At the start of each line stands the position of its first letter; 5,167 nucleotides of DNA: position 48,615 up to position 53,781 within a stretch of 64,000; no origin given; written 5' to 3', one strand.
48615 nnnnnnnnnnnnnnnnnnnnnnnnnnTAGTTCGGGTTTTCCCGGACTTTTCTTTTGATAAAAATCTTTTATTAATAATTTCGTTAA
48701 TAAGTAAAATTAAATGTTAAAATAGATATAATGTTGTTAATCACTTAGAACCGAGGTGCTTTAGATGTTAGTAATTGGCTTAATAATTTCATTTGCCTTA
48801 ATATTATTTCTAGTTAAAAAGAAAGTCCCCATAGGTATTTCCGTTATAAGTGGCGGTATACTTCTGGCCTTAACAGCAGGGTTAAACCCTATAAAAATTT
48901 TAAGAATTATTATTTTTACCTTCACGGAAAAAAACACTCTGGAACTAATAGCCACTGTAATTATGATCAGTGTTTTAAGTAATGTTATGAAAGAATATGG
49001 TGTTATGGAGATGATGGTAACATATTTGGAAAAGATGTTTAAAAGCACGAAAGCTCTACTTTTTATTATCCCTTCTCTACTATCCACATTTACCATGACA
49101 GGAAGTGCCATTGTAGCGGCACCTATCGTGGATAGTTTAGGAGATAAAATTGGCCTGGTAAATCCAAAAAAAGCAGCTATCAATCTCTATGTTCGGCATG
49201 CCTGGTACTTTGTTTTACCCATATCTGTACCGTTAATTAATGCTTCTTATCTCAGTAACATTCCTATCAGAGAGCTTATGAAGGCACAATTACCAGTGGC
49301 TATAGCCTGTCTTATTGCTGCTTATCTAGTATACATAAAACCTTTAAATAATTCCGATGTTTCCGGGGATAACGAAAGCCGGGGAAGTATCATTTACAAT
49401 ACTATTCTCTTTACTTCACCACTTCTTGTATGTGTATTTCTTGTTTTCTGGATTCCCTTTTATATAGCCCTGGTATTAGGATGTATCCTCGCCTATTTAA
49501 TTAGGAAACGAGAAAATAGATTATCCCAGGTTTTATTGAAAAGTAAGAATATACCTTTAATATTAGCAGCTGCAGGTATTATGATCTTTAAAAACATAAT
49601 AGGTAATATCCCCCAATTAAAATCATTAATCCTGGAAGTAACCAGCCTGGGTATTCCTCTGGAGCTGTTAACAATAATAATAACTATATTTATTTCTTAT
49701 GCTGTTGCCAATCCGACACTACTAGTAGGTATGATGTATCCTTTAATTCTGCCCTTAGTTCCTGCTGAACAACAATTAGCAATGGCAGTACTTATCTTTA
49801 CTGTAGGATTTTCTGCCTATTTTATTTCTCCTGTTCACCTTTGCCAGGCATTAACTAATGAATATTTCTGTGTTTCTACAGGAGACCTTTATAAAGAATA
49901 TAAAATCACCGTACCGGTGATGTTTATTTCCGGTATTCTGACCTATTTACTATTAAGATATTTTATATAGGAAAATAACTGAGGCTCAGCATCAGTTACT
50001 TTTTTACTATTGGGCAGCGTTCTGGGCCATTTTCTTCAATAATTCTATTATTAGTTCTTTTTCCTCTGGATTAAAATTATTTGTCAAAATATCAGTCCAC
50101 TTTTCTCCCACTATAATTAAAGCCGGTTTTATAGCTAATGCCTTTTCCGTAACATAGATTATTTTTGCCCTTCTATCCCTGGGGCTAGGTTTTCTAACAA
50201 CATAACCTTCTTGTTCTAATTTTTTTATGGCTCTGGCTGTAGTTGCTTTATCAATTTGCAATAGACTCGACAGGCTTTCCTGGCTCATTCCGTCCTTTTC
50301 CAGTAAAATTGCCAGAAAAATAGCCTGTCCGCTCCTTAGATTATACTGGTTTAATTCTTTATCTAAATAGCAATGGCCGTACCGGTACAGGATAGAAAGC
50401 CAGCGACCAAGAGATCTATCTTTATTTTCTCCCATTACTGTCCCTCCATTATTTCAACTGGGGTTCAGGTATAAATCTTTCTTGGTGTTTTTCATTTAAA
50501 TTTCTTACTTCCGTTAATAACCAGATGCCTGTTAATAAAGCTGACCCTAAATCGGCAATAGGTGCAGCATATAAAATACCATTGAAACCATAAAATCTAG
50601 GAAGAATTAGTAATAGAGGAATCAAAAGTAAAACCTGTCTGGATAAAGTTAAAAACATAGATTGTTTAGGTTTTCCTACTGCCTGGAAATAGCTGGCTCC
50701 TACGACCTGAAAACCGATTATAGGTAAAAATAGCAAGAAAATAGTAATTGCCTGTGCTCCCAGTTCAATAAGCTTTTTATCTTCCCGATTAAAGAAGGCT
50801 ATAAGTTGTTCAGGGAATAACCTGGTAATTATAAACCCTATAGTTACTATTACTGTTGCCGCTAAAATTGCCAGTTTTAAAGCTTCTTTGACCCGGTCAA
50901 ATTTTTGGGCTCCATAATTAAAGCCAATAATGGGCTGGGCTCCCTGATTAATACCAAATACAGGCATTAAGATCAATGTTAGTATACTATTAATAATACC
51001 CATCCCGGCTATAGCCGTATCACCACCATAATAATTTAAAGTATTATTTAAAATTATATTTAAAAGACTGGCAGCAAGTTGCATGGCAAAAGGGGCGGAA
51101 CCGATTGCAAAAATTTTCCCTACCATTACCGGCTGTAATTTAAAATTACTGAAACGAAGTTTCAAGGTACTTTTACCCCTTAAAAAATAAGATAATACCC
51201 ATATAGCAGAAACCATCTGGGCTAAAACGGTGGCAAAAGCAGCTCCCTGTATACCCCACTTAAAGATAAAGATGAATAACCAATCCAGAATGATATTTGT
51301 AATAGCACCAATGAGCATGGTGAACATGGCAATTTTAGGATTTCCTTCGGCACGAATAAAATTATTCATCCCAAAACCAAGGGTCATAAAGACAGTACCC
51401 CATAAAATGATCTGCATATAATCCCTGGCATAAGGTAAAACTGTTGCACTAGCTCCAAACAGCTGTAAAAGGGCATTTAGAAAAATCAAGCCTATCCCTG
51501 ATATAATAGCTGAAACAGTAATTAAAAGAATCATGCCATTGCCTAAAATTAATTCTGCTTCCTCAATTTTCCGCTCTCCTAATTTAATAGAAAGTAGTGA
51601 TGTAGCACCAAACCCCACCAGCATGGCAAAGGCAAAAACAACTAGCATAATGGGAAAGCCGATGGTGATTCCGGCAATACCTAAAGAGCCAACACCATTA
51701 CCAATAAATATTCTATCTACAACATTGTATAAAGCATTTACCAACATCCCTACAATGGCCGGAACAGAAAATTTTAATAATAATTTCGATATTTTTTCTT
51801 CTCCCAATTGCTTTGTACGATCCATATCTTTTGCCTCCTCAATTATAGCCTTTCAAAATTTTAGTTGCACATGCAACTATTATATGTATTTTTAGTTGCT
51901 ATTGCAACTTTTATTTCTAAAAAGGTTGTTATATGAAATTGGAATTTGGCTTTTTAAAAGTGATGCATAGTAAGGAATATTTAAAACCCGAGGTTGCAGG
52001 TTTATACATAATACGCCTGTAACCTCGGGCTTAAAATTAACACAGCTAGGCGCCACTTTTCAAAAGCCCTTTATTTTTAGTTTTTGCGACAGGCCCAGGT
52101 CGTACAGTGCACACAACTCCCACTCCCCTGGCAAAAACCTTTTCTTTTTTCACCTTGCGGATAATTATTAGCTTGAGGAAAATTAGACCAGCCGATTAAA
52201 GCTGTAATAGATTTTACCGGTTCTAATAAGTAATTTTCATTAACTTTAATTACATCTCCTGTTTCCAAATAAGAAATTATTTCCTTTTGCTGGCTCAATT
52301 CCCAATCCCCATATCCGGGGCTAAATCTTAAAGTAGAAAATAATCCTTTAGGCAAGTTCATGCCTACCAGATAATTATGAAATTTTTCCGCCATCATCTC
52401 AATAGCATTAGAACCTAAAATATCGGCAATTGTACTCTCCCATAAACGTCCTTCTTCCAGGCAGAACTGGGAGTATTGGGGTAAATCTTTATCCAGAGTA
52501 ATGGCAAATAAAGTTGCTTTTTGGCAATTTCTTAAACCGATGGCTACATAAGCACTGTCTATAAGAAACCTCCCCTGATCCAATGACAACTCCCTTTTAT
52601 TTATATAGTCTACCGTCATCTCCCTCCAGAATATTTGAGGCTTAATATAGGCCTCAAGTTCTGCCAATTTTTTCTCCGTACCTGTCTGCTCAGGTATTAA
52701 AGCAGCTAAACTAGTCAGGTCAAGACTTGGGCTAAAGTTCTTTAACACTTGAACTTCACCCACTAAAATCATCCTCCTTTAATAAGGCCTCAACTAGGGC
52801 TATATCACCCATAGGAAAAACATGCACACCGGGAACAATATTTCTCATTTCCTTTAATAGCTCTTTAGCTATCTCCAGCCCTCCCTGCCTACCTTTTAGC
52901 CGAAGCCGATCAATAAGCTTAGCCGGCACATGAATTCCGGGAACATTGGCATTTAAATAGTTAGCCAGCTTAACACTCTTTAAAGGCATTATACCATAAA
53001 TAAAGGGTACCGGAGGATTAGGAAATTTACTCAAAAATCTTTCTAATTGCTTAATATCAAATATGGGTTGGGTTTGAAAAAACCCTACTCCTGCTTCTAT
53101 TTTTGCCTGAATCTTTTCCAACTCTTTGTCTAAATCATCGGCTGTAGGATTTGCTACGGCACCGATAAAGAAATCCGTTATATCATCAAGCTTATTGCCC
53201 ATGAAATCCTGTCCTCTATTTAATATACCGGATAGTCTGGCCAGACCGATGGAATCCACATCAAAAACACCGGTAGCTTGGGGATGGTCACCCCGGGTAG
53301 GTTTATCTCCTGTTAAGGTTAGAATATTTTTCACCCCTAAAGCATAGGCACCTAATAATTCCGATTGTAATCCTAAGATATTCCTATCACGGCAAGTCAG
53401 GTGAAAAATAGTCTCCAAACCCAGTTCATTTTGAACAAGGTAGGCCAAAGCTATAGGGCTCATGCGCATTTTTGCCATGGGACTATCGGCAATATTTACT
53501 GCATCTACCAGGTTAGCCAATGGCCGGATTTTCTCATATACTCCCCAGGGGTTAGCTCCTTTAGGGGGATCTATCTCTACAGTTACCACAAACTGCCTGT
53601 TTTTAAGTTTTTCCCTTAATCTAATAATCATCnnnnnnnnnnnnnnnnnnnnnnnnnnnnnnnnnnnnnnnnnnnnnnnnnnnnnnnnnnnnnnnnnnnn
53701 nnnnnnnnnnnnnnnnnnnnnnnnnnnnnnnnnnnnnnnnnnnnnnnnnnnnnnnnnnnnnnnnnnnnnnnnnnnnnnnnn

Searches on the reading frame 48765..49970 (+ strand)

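Call 15: search_protein_families(library=ncbifam, proteins=[window:48765-49970:+], max_evalue=0.00001)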
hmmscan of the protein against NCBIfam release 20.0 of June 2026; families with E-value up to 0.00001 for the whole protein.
window:48765-49970:+ (401 aa): 1 family
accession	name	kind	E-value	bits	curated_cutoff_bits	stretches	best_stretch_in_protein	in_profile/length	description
TIGR00529.1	AF0261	hypoth_equivalog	7.2e-35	121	378.4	1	6-395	5-385/387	TIGR00529 family membrane protein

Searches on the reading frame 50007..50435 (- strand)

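Call 15: search_protein_families(library=ncbifam, proteins=[window:50007-50435:-], max_evalue=0.00001)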
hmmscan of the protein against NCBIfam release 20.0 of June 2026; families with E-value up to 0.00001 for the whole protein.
window:50007-50435:- (142 aa): 11 families
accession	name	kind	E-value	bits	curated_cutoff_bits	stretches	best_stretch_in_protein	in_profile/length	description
NF045593.1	bilirub_TF_BilQ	equivalog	1.5e-22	79.8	125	1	8-139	3-134/135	bilirubin utilization transcriptional regulator BilQ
NF053777.1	Saro0803TransReg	equivalog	3.5e-14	52.7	200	1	30-136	32-138/140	Saro_0803 family transcriptional regulator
NF002926.0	PRK03573.1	equivalog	9.7e-11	41.8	120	1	7-141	3-138/144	transcriptional regulator SlyA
NF052638.1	TransRegOhrRVib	equivalog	6.8e-10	38.8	200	1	28-112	30-114/141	transcriptional regulator OhrR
TIGR04472.1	reg_rSAM_mob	hypoth_equivalog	1e-09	38.6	240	1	25-139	23-135/141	radical SAM mobile pair system MarR family transcriptional regulator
NF053606.1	Sta1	subfamily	5.4e-08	32.8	80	1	31-98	16-85/100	Sta1 family transcriptional regulator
NF008565.1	PRK11512.1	equivalog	3e-07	30.5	240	1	9-136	14-142/144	multiple antibiotic resistance transcriptional regulator MarR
TIGR02337.1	HpaR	equivalog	1.2e-06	28.4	121.2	1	28-135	21-128/130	homoprotocatechuate degradation operon regulator HpaR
NF040939.2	trans_reg_lrs14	equivalog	1.3e-06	28.4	90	1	31-97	17-86/103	Lrs14 family HTH-type transcriptional regulator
NF041230.1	BagL_FevM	exception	3.3e-06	27.2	230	1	33-98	38-103/145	MarR family transcriptional regulator BagL/FevM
NF038251.1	AdcR_fam_Zn_TF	equivalog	4.6e-06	26.9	175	0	33-138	34-141/143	zinc-dependent MarR family transcriptional regulator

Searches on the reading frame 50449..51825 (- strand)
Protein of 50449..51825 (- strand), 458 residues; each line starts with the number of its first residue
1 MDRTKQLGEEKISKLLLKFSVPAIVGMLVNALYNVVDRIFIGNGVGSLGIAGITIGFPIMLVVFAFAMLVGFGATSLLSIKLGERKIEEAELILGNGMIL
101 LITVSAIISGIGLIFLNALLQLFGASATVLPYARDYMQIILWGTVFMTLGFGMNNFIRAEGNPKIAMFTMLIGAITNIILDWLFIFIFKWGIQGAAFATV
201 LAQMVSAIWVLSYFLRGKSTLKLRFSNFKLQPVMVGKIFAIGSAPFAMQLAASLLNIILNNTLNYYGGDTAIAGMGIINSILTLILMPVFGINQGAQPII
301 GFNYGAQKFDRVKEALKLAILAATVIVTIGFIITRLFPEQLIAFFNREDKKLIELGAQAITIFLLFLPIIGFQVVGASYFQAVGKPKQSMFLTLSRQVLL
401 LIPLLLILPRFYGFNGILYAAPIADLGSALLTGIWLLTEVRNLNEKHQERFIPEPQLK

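Call 15: search_protein_families(library=ncbifam, proteins=[window:50449-51825:-], max_evalue=0.00001)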
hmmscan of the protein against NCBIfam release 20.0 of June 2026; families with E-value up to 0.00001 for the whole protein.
window:50449-51825:- (458 aa): 10 families
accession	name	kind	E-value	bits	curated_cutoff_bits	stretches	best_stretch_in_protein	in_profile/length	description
NF007130.1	PRK09575.1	equivalog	3.9e-95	319.7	445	1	10-441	2-432/435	MATE family efflux transporter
TIGR00797.1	matE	subfamily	2.1e-65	221.2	147.4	1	22-414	1-390/396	MATE family efflux transporter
NF000217.1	MATE_multi_FepA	equivalog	1.5e-61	208.8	900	1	9-426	10-425/443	multidrug efflux MATE transporter FepA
NF041801.1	MATE_SolL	equivalog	2.9e-40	138.4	780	1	6-433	12-443/458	solanimycin export family MATE transporter SolL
NF000131.1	MATE_multi_MepA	equivalog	2.6e-36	125.8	850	1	12-430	14-428/451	multidrug efflux MATE transporter MepA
NF052396.1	MATE_WgkD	equivalog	1.2e-17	64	510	1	14-402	3-388/428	tryglysin-associated MATE efflux transporter WgkD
NF041358.1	GntT_guanitoxin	equivalog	2.7e-10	39.8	525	1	15-381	11-379/438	guanitoxin biosynthesis MATE family efflux transporter GntT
NF007690.0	PRK10367.1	equivalog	6.6e-10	38.5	409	1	13-372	8-365/441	MATE family efflux transporter DinF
NF007562.1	PRK10189.1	equivalog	4.4e-09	35.6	465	1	20-393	33-412/470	EmmdR/YeeO family multidrug/toxin efflux MATE transporter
NF045578.1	export_MbnM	equivalog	1.3e-08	34.2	285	1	61-251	44-232/410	methanobactin export MATE transporter MbnM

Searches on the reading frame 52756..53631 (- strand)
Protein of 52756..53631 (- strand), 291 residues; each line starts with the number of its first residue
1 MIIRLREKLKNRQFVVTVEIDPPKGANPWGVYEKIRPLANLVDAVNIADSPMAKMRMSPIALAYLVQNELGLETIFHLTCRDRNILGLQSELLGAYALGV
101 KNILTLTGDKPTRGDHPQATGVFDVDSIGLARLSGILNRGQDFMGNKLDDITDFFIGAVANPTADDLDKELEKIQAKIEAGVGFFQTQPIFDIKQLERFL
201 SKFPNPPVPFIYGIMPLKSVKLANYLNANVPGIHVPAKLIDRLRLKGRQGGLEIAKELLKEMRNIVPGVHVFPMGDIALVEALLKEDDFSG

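Call 15: search_protein_families(library=ncbifam, proteins=[window:52756-53631:-], max_evalue=0.00001)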
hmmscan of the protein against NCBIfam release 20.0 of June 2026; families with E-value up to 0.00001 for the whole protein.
window:52756-53631:- (291 aa): 4 families
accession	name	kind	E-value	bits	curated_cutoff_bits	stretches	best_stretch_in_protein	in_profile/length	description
NF006396.0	PRK08645.1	equivalog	5.9e-90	302.1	453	1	4-283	313-598/611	bifunctional homocysteine S-methyltransferase/methylenetetrahydrofolate reductase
TIGR00676.1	fadh2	equivalog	1.3e-18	67.4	293.7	1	18-284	3-271/275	methylenetetrahydrofolate reductase [NAD(P)H]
TIGR00677.1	fadh2_euk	equivalog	3e-18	66.1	310.05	1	59-274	47-262/281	methylenetetrahydrofolate reductase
NF006950.0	PRK09432.1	equivalog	3e-07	30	382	1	32-239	42-235/296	methylenetetrahydrofolate reductase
